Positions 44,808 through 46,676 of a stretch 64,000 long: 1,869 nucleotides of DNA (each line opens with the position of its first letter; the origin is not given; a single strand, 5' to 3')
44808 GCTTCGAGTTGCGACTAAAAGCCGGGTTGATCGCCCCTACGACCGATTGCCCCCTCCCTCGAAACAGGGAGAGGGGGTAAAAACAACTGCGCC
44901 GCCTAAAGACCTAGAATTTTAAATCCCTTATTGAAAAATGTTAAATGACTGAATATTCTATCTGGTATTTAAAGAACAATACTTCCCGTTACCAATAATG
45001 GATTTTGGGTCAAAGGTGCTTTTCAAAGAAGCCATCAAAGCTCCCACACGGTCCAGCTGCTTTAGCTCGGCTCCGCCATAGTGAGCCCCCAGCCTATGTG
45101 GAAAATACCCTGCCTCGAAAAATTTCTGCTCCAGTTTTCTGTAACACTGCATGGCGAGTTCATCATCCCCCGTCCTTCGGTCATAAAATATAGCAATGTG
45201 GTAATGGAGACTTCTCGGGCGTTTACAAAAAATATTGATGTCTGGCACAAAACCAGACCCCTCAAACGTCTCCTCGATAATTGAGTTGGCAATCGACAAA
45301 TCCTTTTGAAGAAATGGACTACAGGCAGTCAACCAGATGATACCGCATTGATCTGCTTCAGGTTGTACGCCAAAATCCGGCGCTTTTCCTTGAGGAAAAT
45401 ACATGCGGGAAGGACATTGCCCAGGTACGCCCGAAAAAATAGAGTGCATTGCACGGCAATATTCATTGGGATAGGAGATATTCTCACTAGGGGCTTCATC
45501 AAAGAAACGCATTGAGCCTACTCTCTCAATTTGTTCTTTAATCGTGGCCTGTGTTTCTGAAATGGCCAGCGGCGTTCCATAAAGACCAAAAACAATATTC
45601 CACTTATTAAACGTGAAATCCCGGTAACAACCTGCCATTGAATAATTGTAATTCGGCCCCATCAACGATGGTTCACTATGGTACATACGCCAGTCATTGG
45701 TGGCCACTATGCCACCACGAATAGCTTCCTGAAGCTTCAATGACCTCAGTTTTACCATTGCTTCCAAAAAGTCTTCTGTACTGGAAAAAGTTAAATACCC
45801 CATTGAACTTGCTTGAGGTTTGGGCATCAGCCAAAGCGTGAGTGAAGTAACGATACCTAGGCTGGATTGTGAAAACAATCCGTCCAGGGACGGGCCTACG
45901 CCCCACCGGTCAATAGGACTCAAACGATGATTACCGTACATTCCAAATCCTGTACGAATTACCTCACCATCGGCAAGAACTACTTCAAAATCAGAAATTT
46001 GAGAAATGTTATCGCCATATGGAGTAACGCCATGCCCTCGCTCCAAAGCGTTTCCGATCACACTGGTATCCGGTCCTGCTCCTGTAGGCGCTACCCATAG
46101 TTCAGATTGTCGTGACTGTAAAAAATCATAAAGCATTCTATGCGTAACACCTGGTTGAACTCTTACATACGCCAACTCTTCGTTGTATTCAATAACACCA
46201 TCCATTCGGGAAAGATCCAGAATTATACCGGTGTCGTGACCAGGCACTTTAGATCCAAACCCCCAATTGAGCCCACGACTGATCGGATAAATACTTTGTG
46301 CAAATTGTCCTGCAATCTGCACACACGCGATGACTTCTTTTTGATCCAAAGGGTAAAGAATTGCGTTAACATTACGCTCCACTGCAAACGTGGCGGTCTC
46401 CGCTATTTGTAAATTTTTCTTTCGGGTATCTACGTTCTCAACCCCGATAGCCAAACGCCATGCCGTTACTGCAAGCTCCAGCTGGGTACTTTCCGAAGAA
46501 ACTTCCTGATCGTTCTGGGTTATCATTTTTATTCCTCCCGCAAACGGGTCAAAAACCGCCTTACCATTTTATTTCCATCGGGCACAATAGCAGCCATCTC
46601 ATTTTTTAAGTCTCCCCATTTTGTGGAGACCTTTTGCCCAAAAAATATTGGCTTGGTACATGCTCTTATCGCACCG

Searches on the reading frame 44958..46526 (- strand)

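Call 16: search_protein_families(library=ncbifam, proteins=[window:44958-46526:-])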
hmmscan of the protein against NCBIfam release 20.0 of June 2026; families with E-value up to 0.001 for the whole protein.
window:44958-46526:- (522 aa): 4 families
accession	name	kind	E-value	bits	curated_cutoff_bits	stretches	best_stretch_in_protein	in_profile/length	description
TIGR00387.1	glcD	equivalog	3.3e-13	49.2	567.9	1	59-261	4-198/413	glycolate oxidase subunit GlcD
NF008408.0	PRK11230.1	equivalog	6.6e-09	34.8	897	1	37-257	39-251/499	glycolate oxidase subunit GlcD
NF049975.1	2HglutDHaseYdiJ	equivalog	8.7e-09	33.7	1350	1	53-192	52-192/1018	D-2-hydroxyglutarate dehydrogenase YdiJ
TIGR01678.1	FAD_lactone_ox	subfamily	0.00097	18.1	396.8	0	100-190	58-147/438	sugar 1,4-lactone oxidase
